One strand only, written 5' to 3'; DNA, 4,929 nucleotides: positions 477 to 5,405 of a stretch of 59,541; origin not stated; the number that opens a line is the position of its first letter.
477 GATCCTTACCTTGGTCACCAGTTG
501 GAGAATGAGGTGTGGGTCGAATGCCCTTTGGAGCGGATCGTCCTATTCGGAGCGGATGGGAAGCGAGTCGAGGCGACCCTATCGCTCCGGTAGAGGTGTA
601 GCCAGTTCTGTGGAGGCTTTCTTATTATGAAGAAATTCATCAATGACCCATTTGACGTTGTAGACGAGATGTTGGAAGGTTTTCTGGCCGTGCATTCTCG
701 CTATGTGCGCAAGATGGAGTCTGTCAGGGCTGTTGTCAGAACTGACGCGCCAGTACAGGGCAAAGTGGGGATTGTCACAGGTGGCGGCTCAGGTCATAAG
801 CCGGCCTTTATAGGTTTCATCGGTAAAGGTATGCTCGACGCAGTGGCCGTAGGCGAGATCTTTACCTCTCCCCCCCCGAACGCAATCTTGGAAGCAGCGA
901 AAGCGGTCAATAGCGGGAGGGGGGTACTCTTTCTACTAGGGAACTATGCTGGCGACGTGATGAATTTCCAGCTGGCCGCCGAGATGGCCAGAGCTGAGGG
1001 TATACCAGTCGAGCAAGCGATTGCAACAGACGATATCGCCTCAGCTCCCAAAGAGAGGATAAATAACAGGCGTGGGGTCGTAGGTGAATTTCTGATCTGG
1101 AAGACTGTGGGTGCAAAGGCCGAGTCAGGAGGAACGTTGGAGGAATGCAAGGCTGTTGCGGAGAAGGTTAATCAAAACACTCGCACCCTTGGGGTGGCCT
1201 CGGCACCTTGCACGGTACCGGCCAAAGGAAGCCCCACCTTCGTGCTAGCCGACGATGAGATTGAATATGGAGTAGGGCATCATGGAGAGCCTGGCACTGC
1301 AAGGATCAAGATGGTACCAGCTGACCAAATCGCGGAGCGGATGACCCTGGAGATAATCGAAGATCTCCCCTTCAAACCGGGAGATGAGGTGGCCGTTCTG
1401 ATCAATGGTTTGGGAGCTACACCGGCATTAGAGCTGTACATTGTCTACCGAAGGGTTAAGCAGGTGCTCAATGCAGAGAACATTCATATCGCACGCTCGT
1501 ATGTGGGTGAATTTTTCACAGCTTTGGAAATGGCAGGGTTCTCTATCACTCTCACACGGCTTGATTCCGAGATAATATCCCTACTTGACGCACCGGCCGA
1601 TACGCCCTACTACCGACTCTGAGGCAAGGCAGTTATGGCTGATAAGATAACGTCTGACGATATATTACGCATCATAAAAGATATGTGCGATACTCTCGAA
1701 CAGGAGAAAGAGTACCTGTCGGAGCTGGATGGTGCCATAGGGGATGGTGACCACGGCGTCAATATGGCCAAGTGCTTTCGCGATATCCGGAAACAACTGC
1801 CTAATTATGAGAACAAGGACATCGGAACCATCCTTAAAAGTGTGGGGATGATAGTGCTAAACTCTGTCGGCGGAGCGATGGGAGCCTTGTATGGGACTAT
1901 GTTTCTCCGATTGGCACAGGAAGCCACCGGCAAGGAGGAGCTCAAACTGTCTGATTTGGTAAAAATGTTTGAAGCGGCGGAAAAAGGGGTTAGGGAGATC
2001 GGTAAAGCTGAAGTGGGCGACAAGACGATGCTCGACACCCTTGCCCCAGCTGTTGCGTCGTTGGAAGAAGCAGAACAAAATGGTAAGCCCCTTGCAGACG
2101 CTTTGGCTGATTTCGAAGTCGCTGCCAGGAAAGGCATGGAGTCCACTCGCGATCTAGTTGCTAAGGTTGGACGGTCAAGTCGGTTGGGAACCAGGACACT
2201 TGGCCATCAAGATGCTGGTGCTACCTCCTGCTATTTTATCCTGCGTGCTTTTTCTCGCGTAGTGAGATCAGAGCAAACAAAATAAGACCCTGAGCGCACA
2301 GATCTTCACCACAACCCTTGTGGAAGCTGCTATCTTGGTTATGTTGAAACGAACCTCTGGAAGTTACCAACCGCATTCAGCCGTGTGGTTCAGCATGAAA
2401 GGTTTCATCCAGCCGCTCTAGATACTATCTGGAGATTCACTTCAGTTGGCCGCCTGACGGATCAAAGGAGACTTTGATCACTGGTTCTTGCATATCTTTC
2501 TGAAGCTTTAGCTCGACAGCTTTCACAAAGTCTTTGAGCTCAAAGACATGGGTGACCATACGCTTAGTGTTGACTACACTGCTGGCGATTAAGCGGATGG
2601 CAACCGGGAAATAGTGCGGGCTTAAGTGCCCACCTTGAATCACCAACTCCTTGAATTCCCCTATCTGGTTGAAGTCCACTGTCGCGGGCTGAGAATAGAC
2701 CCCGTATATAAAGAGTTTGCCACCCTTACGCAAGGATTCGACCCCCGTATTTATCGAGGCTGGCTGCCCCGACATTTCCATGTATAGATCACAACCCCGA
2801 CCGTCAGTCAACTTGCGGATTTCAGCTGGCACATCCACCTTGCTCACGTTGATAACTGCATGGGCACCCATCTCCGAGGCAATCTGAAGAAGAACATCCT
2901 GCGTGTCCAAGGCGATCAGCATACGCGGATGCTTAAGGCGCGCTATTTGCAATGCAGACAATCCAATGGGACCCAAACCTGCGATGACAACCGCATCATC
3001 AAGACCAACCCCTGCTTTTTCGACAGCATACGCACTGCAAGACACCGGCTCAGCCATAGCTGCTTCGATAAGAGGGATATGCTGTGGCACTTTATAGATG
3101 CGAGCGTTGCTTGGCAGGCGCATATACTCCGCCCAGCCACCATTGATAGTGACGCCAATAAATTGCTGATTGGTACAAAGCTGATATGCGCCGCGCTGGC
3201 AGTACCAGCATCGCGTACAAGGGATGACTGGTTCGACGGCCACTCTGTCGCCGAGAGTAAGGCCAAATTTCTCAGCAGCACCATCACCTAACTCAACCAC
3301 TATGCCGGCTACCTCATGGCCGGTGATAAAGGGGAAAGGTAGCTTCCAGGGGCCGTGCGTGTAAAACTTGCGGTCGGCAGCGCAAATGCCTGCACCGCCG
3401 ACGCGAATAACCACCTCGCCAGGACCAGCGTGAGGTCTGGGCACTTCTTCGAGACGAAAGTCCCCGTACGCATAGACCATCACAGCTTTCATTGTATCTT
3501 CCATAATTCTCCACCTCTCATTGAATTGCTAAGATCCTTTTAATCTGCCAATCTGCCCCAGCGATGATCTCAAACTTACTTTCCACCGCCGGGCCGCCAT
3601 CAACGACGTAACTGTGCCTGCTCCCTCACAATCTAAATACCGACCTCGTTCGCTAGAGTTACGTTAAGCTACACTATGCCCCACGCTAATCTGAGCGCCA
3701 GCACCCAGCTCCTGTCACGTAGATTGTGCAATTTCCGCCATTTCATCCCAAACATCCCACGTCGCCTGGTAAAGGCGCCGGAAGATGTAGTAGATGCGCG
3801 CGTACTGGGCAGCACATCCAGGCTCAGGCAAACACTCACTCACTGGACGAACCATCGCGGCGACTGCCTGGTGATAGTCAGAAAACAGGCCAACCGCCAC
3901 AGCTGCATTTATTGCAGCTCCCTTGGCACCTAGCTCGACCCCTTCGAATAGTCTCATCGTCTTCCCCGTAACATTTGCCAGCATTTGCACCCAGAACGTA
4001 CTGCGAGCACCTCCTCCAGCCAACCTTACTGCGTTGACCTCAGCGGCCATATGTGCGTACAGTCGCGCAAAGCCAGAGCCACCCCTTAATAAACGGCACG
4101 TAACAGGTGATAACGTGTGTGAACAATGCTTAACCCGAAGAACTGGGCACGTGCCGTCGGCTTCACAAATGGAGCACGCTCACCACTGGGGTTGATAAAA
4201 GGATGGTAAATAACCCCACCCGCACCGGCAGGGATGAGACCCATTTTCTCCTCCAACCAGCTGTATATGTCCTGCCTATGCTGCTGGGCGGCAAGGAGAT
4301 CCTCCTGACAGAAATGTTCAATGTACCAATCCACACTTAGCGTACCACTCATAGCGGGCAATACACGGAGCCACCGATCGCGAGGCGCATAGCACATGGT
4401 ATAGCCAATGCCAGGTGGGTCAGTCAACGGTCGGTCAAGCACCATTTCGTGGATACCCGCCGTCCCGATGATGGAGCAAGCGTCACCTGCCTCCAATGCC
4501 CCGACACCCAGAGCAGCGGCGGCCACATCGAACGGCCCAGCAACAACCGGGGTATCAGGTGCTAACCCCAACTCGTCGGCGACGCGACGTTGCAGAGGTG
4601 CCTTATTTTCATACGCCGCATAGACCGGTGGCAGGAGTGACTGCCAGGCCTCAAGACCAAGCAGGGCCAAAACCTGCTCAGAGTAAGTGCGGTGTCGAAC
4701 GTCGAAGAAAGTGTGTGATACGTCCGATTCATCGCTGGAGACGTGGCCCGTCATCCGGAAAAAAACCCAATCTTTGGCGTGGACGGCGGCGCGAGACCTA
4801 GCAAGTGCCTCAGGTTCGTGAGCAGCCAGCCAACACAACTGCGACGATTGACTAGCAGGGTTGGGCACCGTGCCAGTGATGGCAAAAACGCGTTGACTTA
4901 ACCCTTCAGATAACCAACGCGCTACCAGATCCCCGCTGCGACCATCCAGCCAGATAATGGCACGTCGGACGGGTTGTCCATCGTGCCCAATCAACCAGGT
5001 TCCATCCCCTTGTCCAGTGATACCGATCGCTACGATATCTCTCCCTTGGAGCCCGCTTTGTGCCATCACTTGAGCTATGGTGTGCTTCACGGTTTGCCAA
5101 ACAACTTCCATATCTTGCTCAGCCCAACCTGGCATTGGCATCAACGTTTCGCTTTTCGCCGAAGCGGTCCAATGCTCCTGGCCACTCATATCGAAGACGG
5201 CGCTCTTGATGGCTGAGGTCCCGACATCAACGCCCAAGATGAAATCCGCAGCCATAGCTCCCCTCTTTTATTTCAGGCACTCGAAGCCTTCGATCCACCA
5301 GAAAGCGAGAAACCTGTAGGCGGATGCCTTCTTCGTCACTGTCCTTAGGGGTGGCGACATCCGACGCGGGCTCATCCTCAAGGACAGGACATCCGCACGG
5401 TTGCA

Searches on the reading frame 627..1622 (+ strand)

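Call 87: search_protein_families(library=pfam, proteins=[window:627-1622:+], max_evalue=0.0001)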
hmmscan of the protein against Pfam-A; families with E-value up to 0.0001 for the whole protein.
window:627-1622:+ (331 aa): 1 family
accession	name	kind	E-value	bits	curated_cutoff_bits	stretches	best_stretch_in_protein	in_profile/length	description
PF02733.22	Dak1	-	3.2e-125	417.6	31.4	1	17-327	1-312/313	Dak1 domain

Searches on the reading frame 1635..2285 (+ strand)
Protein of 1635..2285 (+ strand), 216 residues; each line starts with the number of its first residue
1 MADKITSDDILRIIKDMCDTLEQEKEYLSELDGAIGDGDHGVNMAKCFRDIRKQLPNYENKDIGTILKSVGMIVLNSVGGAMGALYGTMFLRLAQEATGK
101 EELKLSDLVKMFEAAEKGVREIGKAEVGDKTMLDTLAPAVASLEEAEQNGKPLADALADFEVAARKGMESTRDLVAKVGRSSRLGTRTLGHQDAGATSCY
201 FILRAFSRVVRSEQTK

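Call 87: search_protein_families(library=pfam, proteins=[window:1635-2285:+], max_evalue=0.0001)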
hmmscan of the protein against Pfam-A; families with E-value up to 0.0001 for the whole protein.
window:1635-2285:+ (216 aa): 1 family
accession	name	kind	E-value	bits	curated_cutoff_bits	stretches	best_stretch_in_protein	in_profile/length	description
PF02734.22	Dak2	-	2.2e-56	190.9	27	1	34-207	1-173/174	DAK2 domain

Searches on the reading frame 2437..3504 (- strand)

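Call 7: search_protein_families(library=pfam, proteins=[window:2437-3504:-], max_evalue=0.01)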
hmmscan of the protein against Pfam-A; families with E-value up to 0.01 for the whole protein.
window:2437-3504:- (355 aa): 3 families
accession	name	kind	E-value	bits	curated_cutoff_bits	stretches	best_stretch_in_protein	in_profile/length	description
PF08240.17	ADH_N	-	1.4e-27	96.4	23.5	1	27-140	1-103/104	Alcohol dehydrogenase GroES-like domain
PF00107.32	ADH_zinc_N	-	1.1e-22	80.8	31.8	1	179-307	1-128/129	Zinc-binding dehydrogenase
PF16912.11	Glu_dehyd_C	-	3.8e-06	27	34.9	1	150-330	6-198/211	Glucose dehydrogenase C-terminus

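Call 8: search_protein_families(library=ncbifam, proteins=[window:2437-3504:-], max_evalue=0.01)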
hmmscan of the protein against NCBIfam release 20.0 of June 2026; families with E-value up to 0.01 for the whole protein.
window:2437-3504:- (355 aa): 25 families
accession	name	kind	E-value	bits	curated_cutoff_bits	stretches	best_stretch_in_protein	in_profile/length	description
TIGR00692.1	tdh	equivalog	7.1e-65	219.3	458.35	1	17-332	12-327/340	L-threonine 3-dehydrogenase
NF003808.0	PRK05396.1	equivalog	1.2e-61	208.4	380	1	16-334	13-329/341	L-threonine 3-dehydrogenase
NF041097.1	keto_inos_dh_IolM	equivalog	9.9e-61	205.5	450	1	4-343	28-387/389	scyllo-inosose 3-dehydrogenase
NF007489.0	PRK10083.1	equivalog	6.9e-52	176.5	376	1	5-339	1-329/339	Zn-dependent oxidoreductase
NF007642.0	PRK10309.1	equivalog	4.3e-39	134.7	550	1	5-342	1-342/347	galactitol-1-phosphate 5-dehydrogenase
NF007375.0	PRK09880.1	equivalog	8.8e-39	133.2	469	1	30-340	29-337/344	L-idonate 5-dehydrogenase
NF010344.0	PRK13771.1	subfamily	8.7e-36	123.5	349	1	5-331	1-318/334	putative alcohol dehydrogenase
TIGR03366.1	HpnZ_proposed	hypoth_equivalog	2.3e-35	122.3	328.1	1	26-324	3-313/315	putative phosphonate catabolism associated alcohol dehydrogenase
TIGR03451.1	mycoS_dep_FDH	equivalog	1.4e-32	112.9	512.9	2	159-331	167-344/358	S-(hydroxymethyl)mycothiol dehydrogenase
TIGR03989.1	Rxyl_3153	subfamily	1.5e-32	113.3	440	2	4-112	2-107/370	NDMA-dependent alcohol dehydrogenase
TIGR03201.1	dearomat_had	equivalog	1.8e-31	109.5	338.65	1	18-318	13-322/349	6-hydroxycyclohex-1-ene-1-carbonyl-CoA dehydrogenase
NF041172.1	AcrlCoa_red_Thmprot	equivalog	1.7e-28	99.5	500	1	5-332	1-320/334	acryloyl-CoA reductase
NF006940.0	PRK09422.1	equivalog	8.8e-28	97.2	344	1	5-274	1-266/338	alcohol dehydrogenase AdhP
NF047908.1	AldhRedAhr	equivalog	2e-23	82.8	470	1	25-283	25-275/335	NADPH-dependent aldehyde reductase Ahr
TIGR02818.1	adh_III_F_hyde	equivalog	6.8e-22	78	543.95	2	6-112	3-107/368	S-(hydroxymethyl)glutathione dehydrogenase/class III alcohol dehydrogenase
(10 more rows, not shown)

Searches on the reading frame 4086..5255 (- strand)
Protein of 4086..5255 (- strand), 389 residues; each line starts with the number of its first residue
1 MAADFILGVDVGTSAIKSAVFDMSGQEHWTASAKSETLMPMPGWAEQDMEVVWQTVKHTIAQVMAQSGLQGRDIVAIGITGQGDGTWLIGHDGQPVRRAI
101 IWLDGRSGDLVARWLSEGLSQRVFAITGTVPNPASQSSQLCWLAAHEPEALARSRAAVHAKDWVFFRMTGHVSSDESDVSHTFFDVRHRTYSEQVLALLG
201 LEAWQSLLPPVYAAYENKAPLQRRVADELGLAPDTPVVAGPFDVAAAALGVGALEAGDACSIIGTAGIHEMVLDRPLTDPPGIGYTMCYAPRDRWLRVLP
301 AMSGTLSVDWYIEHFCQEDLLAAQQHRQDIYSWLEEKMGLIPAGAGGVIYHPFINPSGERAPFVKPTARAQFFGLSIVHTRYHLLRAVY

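Call 7: search_protein_families(library=pfam, proteins=[window:4086-5255:-], max_evalue=0.01)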
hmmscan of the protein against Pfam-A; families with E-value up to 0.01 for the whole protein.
window:4086-5255:- (389 aa): 3 families
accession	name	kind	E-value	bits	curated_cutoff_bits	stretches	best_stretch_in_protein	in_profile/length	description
PF00370.27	FGGY_N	-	3.6e-58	197.5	28.8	1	6-250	2-245/245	FGGY family of carbohydrate kinases, N-terminal domain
PF02782.22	FGGY_C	-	1.9e-07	31.5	27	1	260-389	2-128/198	FGGY family of carbohydrate kinases, C-terminal domain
PF01869.26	BcrAD_BadFG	-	0.00048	20.2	31.5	1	7-84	1-74/271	BadF/BadG/BcrA/BcrD ATPase family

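Call 8: search_protein_families(library=ncbifam, proteins=[window:4086-5255:-], max_evalue=0.01)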
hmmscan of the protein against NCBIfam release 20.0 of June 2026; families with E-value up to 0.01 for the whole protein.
window:4086-5255:- (389 aa): 12 families
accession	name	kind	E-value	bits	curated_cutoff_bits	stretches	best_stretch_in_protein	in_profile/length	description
TIGR01312.1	XylB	equivalog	8.8e-70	235.6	380.25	1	7-389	1-369/481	xylulokinase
NF011601.0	PRK15027.1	equivalog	8.7e-50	169.5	912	1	7-388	3-365/484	xylulokinase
TIGR01314.1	gntK_FGGY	equivalog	1.1e-49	169.3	648.55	1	5-388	1-379/505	gluconokinase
NF008187.0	PRK10939.1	equivalog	1.6e-36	126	528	1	3-349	3-350/521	autoinducer-2 kinase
TIGR01311.1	glycerol_kin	equivalog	4.5e-33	114.3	590.35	1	5-388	2-379/496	glycerol kinase GlpK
NF000756.0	PRK00047.1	subfamily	8.2e-32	110.1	498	1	2-388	3-381/502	glycerol kinase GlpK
TIGR02628.1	fuculo_kin_coli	equivalog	2.1e-17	63.2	470.9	1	6-257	3-253/465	L-fuculokinase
TIGR01315.1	5C_CHO_kinase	subfamily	9.3e-15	54.3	408.7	1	6-380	2-411/541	FGGY family pentulose kinase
NF003154.0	PRK04123.1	equivalog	4.4e-14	52.1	428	2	143-387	167-420/554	ribulokinase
TIGR01234.1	L-ribulokinase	equivalog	1.6e-07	30.5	583.25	1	147-274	169-301/536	ribulokinase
TIGR02627.1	rhamnulo_kin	equivalog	1.7e-07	30.2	527.95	1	48-203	40-198/454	rhamnulokinase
NF007925.0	PRK10640.1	equivalog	3.3e-07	29.1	639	1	43-203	47-204/489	rhamnulokinase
